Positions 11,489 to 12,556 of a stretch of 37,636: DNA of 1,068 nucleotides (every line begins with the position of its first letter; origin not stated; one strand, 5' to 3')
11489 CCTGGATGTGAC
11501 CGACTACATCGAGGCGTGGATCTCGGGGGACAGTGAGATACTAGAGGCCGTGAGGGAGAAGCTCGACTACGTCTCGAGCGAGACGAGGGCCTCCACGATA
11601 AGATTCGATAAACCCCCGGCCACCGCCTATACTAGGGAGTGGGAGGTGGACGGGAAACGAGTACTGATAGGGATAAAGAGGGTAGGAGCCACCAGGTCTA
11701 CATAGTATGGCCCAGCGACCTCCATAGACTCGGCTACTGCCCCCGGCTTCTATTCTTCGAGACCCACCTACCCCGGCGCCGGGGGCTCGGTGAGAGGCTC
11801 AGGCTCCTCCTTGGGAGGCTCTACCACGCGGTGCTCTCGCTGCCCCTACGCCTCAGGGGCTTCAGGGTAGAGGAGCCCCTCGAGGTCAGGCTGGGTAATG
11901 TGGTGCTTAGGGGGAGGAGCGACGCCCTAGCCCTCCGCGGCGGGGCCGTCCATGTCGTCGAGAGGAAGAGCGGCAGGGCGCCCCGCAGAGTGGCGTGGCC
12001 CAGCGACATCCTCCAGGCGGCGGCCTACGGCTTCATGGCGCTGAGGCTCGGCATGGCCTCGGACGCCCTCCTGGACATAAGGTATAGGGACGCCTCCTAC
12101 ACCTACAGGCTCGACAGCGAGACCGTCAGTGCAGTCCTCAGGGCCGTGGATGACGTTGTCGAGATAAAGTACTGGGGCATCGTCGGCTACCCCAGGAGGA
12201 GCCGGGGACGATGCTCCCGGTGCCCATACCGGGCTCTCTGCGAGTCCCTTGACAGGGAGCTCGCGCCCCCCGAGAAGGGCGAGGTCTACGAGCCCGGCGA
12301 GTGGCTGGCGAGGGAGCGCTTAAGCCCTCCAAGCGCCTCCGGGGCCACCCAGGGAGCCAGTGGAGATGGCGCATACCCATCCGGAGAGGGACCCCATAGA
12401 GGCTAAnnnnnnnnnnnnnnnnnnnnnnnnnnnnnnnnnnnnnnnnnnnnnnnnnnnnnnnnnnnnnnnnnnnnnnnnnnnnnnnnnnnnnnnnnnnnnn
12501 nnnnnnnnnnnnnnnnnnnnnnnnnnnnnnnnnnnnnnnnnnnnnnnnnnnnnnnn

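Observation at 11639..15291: Solo Cas4-family nuclease nested with a MoxR-class AAA+ ATPase and an unusually long CoxE/NorD-like vWA protein, welded onto ileS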

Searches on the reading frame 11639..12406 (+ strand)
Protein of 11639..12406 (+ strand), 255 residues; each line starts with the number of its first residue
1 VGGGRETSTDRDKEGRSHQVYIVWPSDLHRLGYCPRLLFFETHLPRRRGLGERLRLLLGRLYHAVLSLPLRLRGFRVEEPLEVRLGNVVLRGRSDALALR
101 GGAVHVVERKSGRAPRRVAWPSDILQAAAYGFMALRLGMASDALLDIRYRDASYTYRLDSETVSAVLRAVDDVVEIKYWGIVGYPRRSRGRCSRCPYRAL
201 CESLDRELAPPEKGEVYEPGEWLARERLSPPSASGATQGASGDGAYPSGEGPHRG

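Call 3: search_protein_families(library=pfam, proteins=[window:11639-12406:+], max_evalue=0.1)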
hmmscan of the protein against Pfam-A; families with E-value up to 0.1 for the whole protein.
window:11639-12406:+ (255 aa): 2 families
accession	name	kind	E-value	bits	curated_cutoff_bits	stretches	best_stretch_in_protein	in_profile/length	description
PF12705.13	PDDEXK_1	-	5.7e-09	36.7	22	1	77-202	111-247/247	PD-(D/E)XK nuclease superfamily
PF01930.23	Cas_Cas4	-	5.7e-05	23.7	22.7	1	29-201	6-158/160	Domain of unknown function DUF83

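Call 4: search_protein_families(library=ncbifam, proteins=[window:11639-12406:+], max_evalue=0.1)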
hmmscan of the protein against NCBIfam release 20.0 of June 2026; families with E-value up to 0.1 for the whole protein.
window:11639-12406:+ (255 aa): 2 families
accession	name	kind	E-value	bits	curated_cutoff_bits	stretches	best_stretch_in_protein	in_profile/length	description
TIGR00372.1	cas4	equivalog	3.5e-20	72.6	65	1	25-202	3-179/180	CRISPR-associated protein Cas4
NF049935.1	cas4g_cas1g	exception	1.1e-05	24.1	560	1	81-201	66-189/546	CRISPR-associated endonuclease Cas4g/Cas1g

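Call 5: search_protein_families(library=padloc, proteins=[window:11639-12406:+], max_evalue=0.1)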
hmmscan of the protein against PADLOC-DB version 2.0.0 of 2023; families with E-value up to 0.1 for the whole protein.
window:11639-12406:+ (255 aa): 11 families
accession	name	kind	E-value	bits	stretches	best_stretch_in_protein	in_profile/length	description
PDLC00943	Cas4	-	9.3e-21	72.6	1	25-202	3-179/180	CRISPR-associated protein Cas4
PDLC01250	Cas4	-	1.1e-15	56.3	1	25-202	3-168/168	"CAS-I,CAS-II,CAS-III,CAS-IV,CAS-V,CAS-VI; acquisition_associated"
PDLC00944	Cas4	-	2.9e-15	54.9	1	25-201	3-176/177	Cas4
PDLC01447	Cas4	-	2.3e-11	42.4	1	23-202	5-158/161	"CAS-I,CAS-II,CAS-III,CAS-IV,CAS-V,CAS-VI; acquisition_associated"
PDLC01611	Cas4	-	3.2e-07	28.8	1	27-201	4-156/158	"CAS-I,CAS-II,CAS-III,CAS-IV,CAS-V,CAS-VI; acquisition_associated"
PDLC02067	Cas1b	-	5.8e-06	23.4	1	27-177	2-150/533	-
PDLC01747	Cas1g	-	9.1e-06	22.5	1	32-201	10-176/523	-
PDLC02083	Cas4_II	-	0.00032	19.2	1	82-202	65-184/186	-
PDLC02087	Cas4b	-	0.00069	17.8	1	23-201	3-188/189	-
PDLC01773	Cas4c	-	0.004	14.6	1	51-202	45-194/229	-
PDLC00058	DruK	-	0.022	11.4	1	90-204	156-276/388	PD-(D/E)XK nuclease superfamily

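Call 12: find_homologous_proteins(query=window:11639-12406:+)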
Query window:11639-12406:+ (255 aa): 23 proteins with E <= 0.001 among 4986 candidates.
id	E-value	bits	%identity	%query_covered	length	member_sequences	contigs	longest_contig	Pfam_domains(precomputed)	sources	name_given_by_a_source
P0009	2.5e-117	409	98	75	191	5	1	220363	PF12705.14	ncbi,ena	-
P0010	7.8e-107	375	68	92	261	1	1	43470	PF12705.14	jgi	jgi:CRISPR-associated exonuclease Cas4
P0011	3.6e-102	359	73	87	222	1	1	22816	PF01930.24,PF12705.14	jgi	jgi:CRISPR-associated exonuclease Cas4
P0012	2.3e-99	350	69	92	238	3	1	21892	PF01930.24,PF12705.14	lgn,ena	-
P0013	1.4e-93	331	62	92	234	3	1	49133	PF01930.24,PF12705.14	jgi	-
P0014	9.6e-93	328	66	85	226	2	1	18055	PF12705.14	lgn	-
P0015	4.9e-68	247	67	65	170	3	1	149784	PF12705.14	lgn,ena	-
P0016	1.8e-66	242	57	87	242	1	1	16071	PF12705.14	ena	-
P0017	3.8e-64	235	50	86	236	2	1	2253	PF01930.24,PF12705.14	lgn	-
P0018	8.9e-62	227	51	83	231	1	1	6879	PF01930.24,PF12705.14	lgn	-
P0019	2.2e-61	226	59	79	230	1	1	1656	PF01930.24,PF12705.14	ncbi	-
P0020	1.9e-59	219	51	85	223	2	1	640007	PF01930.24,PF12705.14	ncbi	ncbi:CRISPR-associated protein Cas4 [Stetteria hydrogenophila]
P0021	9.9e-59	217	48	89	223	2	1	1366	PF01930.24,PF12705.14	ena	-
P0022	2.4e-57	212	55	79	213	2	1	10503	PF01930.24,PF12705.14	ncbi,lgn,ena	-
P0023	3.3e-54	202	52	79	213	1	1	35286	PF01930.24,PF12705.14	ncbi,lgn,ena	-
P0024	1.2e-53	200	50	80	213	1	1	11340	PF01930.24,PF12705.14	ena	-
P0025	6.4e-50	188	51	80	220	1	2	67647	PF01930.24,PF12705.14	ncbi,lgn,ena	-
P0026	9.3e-50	188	45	87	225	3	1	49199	PF01930.24,PF12705.14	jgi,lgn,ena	-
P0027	7.3e-48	181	47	79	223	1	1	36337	PF01930.24,PF12705.14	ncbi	-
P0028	1.2e-46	177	47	79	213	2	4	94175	PF01930.24,PF12705.14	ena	-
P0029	1.4e-35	141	42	81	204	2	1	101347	PF01930.24,PF12705.14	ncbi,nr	ncbi:MAG: CRISPR-associated protein Cas4 [Acidilobaceae archaeon]|nr:CRISPR-associated protein Cas4 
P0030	4.9e-26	110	44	60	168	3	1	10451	PF01930.24,PF12705.14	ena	-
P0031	5.6e-21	93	43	53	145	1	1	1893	PF01930.24,PF12705.14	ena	-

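Call 14: find_encoding_contigs(protein=P0020, flank=8000, max_places=2)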
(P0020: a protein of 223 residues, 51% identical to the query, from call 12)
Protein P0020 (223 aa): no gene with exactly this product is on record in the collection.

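Call 15: find_encoding_contigs(protein=P0029, flank=8000, max_places=2)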
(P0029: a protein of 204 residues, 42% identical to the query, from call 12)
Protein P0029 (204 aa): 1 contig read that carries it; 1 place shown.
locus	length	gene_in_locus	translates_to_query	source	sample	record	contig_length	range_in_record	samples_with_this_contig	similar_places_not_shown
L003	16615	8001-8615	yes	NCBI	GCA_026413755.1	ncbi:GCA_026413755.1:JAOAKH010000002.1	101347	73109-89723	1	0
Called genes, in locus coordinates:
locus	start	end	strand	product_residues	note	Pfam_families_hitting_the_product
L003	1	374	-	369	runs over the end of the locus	PF13353:Fer4_12, PF04055:Radical_SAM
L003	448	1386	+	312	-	PF00089:Trypsin, PF13365:Trypsin_2, PF00595:PDZ, PF13180:PDZ_2, PF17820:PDZ_6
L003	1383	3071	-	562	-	PF00501:AMP-binding, PF13193:AMP-binding_C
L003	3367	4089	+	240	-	-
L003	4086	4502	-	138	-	PF04014:MazE_antitoxin (weak), PF01842:ACT (weak), PF22629:ACT_AHAS_ss (weak)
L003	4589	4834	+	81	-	-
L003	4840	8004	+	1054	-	PF00133:tRNA-synt_1, PF09334:tRNA-synt_1g, PF08264:Anticodon_1, PF19302:DUF5915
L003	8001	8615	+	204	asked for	PF01930:Cas_Cas4, PF12705:PDDEXK_1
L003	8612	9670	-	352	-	-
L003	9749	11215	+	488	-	PF03600:CitMHS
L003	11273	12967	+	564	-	PF00884:Sulfatase (weak), PF01663:Phosphodiest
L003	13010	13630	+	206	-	PF00149:Metallophos, PF12850:Metallophos_2, PF14582:Metallophos_3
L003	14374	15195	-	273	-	PF00528:BPD_transp_1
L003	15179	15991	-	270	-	PF00528:BPD_transp_1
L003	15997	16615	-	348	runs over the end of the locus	PF00005:ABC_tran, PF13304:AAA_21 (faint), PF08402:TOBE_2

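Call 22: find_encoding_contigs(protein=P0025, flank=8000, max_places=2)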
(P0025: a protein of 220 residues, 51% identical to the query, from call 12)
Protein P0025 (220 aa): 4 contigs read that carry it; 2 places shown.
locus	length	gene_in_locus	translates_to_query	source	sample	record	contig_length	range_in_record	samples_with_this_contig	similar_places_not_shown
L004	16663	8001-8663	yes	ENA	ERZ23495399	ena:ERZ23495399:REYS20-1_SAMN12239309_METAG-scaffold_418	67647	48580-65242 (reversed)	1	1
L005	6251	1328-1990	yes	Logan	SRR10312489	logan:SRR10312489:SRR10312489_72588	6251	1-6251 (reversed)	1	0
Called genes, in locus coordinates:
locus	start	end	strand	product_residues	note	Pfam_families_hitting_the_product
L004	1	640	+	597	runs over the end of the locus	PF01966:HD (faint), PF19276:HD_assoc_2 (faint)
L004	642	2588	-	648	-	PF00750:tRNA-synt_1d, PF05746:DALR_1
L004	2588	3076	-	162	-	PF00571:CBS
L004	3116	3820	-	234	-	PF00753:Lactamase_B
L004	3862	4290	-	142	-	PF02381:MraZ (weak), PF04014:MazE_antitoxin (weak), PF01842:ACT, PF22629:ACT_AHAS_ss (weak)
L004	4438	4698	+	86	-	-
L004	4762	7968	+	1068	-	PF00133:tRNA-synt_1, PF09334:tRNA-synt_1g (weak), PF08264:Anticodon_1, PF19302:DUF5915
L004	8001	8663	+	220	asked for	PF01930:Cas_Cas4, PF12705:PDDEXK_1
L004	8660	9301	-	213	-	PF22662:Csa3_N, PF25213:HVO_A0261_N (weak), PF01022:HTH_5 (weak), PF09339:HTH_IclR, PF12840:HTH_20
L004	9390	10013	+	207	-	PF00753:Lactamase_B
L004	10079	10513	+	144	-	PF01873:eIF-5_eIF-2B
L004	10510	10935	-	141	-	PF13279:4HBT_2, PF03061:4HBT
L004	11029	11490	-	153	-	PF00011:HSP20, PF17886:ArsA_HSP20 (faint)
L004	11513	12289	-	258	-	PF09754:PAC2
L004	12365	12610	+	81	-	PF13459:Fer4_15, PF13370:Fer4_13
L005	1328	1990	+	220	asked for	PF01930:Cas_Cas4, PF12705:PDDEXK_1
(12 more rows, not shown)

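Call 23: find_encoding_contigs(protein=P0028, flank=8000, max_places=2)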
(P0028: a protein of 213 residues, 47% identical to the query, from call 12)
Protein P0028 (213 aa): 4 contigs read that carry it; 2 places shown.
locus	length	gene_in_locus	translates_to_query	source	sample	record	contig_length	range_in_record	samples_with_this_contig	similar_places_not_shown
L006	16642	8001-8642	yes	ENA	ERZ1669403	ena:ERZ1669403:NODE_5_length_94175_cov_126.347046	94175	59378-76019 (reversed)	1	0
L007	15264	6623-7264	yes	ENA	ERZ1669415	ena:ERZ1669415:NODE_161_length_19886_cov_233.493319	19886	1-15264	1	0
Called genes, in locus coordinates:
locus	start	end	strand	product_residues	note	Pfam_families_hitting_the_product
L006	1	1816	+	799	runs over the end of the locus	PF03065:Glyco_hydro_57, PF12055:DUF3536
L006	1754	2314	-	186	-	PF00293:NUDIX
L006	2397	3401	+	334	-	PF22082:TtuA_LIM_N, PF01171:ATP_bind_3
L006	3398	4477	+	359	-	PF04055:Radical_SAM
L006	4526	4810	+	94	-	-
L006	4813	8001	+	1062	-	PF00133:tRNA-synt_1, PF09334:tRNA-synt_1g, PF08264:Anticodon_1, PF19302:DUF5915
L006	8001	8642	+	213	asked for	PF01930:Cas_Cas4, PF12705:PDDEXK_1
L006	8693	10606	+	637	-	PF00750:tRNA-synt_1d, PF05746:DALR_1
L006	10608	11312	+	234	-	PF01048:PNP_UDP_1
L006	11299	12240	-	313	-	-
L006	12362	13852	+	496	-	PF01409:tRNA-synt_2d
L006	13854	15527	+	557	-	PF03483:B3_4 (weak), PF03484:B5, PF17759:tRNA_synthFbeta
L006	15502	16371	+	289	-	PF02649:GCHY-1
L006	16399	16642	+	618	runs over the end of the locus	PF00723:Glyco_hydro_15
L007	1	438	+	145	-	?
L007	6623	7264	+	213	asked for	PF01930:Cas_Cas4, PF12705:PDDEXK_1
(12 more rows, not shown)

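Call 30: find_related_loci(query=A2, collection=genome_contigs, flank=10000)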
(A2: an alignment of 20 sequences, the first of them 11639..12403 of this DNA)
Query A2 (255 aa) in genome_contigs; peptide patterns used: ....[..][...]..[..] (x = any residue, [..] = any of these).
24 stretches matched a pattern; 17 encode a relative of the query (tblastn E <= 1e-3); 17 distinct loci.
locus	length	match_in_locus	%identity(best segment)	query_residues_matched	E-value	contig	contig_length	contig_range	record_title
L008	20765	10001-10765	98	1-255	6e-163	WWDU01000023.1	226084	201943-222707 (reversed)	MAG: Candidatus Calypsonella navitae isolate M2_131_esom k151_102269, whole genome shotgun sequence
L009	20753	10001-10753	61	5-255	2e-101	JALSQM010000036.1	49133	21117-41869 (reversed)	MAG: Acidilobaceae archaeon isolate 356-284_metabat2_scaf2bin.139 356-284_scaffold_195_c1, whole genome shotgun sequence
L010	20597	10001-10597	48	22-223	4e-55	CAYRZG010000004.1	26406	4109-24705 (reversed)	MAG TPA_asm: uncultured Desulfurococcales archaeon isolate SRP163575_co1_417 genome assembly, contig: NODE_3688_length_2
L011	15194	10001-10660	44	1-223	4e-52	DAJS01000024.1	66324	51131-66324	MAG TPA_asm: Acidilobaceae archaeon UBA162 UBA162_contig_812, whole genome shotgun sequence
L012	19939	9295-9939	51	12-224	5e-51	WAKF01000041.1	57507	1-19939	MAG: Aeropyrum sp. isolate S012_63_esom k151_26947, whole genome shotgun sequence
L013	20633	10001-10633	45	5-227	1e-47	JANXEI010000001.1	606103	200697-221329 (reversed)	MAG: Acidilobaceae archaeon isolate SKYB59 NODE_1_length_606103_cov_19.057997, whole genome shotgun sequence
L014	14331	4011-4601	46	22-223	5e-47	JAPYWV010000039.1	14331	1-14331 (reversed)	MAG: Acidilobaceae archaeon isolate RSWP17 scaffold_675_c1, whole genome shotgun sequence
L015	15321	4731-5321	44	22-223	1e-45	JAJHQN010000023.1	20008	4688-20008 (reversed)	MAG: Desulfurococcaceae archaeon isolate Bin S29 scaffold_522_c1, whole genome shotgun sequence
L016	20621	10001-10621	40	11-223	6e-45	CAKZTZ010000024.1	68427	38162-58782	MAG: uncultured Sulfolobales archaeon isolate S1_Bin_METABAT__117_1 genome assembly, contig: c_000000568888, whole genom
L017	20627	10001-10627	40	16-223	3e-44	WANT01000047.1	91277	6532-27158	MAG: Aeropyrum sp. isolate S141_97_esom k151_50435, whole genome shotgun sequence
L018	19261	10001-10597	36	22-223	4e-43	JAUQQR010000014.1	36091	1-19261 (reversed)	MAG: Thermoproteota archaeon isolate ZMQR.bins.33.201901 NODE_263_length_36091_cov_278.303248, whole genome shotgun sequ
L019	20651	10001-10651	41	11-238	6e-43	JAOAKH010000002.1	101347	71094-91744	MAG: Acidilobaceae archaeon isolate SKW39 NODE_2_length_101347_cov_6.827698, whole genome shotgun sequence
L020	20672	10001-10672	40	1-224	3e-42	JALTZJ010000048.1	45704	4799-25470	MAG: Acidilobaceae archaeon isolate S141_metabat2_scaf2bin.130 S141_NODE_422_length_45704_cov_4.372578, whole genome sho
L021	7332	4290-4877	43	23-227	1e-40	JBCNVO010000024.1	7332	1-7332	MAG: Acidilobaceae archaeon isolate DT_Bin_4 contig24, whole genome shotgun sequence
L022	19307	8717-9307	42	22-223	1e-36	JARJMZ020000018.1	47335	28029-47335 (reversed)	MAG: Thermoprotei archaeon isolate MAG_11 k141_125512, whole genome shotgun sequence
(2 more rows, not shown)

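Call 50: search_solved_structures(query=A2, max_evalue=0.01)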
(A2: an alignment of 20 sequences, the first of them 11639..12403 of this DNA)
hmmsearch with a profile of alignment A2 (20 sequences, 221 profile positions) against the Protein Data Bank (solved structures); distinct sequences matched with E-value up to 0.01: 9.
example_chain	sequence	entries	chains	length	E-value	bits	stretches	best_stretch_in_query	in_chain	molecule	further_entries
4r5q_A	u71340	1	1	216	1.2e-07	34.6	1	7-97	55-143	CRISPR-associated exonuclease, Cas4 family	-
4ic1_A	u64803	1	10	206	3.3e-06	29.9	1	15-186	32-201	Uncharacterized protein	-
6ppu_A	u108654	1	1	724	0.00077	22.1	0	71-120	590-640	ATP-dependent DNA helicase (UvrD/REP)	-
7sjr_A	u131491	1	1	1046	0.0023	20.6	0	71-120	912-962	DNA helicase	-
7mi4_A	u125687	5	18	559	0.0042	19.7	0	75-186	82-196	CRISPR-associated exonuclease Cas4/endonuclease Cas1 fusion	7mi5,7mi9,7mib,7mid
7sjr_B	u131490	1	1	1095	0.0055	19.3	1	60-134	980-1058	DNA helicase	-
6ppu_B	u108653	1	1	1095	0.0055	19.3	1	60-134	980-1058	UvrD/REP helicase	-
6ppj_A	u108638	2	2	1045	0.0065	19.1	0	71-120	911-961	ATP-dependent DNA helicase (UvrD/REP)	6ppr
9np6_A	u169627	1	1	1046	0.0065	19.1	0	71-120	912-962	DNA 3'-5' helicase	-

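Call 91: search_protein_families(library=pfam, proteins=[L011:10728-12647:+, L012:9961-10893:-, L013:10642-11700:-, L016:10638-11705:-, L018:10614-11690:-, L014:4622-5704:-, L016:11763-12725:-, L021:4383-5585:-], max_evalue=0.001)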
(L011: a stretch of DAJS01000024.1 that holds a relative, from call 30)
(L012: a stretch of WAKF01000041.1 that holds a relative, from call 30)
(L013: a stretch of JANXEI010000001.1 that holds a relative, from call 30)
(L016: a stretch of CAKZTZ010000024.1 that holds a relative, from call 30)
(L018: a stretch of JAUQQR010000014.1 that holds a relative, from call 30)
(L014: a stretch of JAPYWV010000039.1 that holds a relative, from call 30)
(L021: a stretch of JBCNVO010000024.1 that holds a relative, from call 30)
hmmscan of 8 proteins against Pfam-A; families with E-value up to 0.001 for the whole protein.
L011:10728-12647:+ (639 aa): 2 families
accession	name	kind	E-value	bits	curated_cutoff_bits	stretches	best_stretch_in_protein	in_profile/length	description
PF00750.26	tRNA-synt_1d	-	9e-34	117.4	23.3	2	238-500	93-339/349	tRNA synthetases class I (R), catalytic domain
PF05746.21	DALR_1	-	1.4e-19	70.7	22.3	1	524-639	1-117/117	DALR anticodon binding domain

L012:9961-10893:- (310 aa): 6 families
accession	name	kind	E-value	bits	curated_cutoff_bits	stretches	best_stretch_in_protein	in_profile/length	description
PF00448.28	SRP54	-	1.1e-72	244.2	22.7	1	116-309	2-195/196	SRP54-type protein, GTPase domain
PF02881.24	SRP54_N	-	2.7e-07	31.2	22.4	1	26-85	15-75/75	SRP54-type protein, helical bundle domain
PF13191.12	AAA_16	-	5.4e-06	27.5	32.6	1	100-242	9-145/167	AAA ATPase domain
PF13401.12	AAA_22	-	8.1e-05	23.4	27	1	116-227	6-111/130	AAA domain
PF13604.12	AAA_30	-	0.00022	21.5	27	1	106-159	9-61/191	AAA domain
PF03308.22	MeaB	-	0.00058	19.4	23.1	0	99-152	19-70/273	Methylmalonyl Co-A mutase-associated GTPase MeaB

L013:10642-11700:- (352 aa): 1 family
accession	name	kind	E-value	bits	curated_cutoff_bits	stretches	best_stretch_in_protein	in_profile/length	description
PF07705.17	CARDB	-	0.0001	22.9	22.7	0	266-321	16-71/101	CARDB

L016:10638-11705:- (355 aa): 1 family
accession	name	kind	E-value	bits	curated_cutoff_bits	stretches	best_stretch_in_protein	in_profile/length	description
PF07705.17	CARDB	-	0.00014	22.5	22.7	1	266-318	13-65/101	CARDB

L018:10614-11690:- (358 aa): 0 families

L014:4622-5704:- (360 aa): 0 families

L016:11763-12725:- (320 aa): 4 families
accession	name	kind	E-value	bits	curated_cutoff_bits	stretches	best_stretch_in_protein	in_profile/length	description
PF08240.17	ADH_N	-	1.5e-20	73.8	23.5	1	26-128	1-100/104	Alcohol dehydrogenase GroES-like domain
PF00107.32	ADH_zinc_N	-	5.1e-09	36.6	31.8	1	173-284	6-128/129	Zinc-binding dehydrogenase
PF16912.11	Glu_dehyd_C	-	2.2e-07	31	34.9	1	136-307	3-200/211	Glucose dehydrogenase C-terminus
PF13602.12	ADH_zinc_N_2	-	0.00037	21.9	27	1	208-307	17-122/134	Zinc-binding dehydrogenase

L021:4383-5585:- (400 aa): 0 families

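Call 94: search_protein_families(library=phrogs, proteins=[window:11639-12406:+], max_evalue=0.001)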
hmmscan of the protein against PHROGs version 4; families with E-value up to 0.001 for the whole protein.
window:11639-12406:+ (255 aa): 1 family
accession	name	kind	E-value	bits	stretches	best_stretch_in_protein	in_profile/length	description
phrog_69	-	DNA, RNA and nucleotide metabolism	4.8e-06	26.8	1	77-208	192-330/501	exonuclease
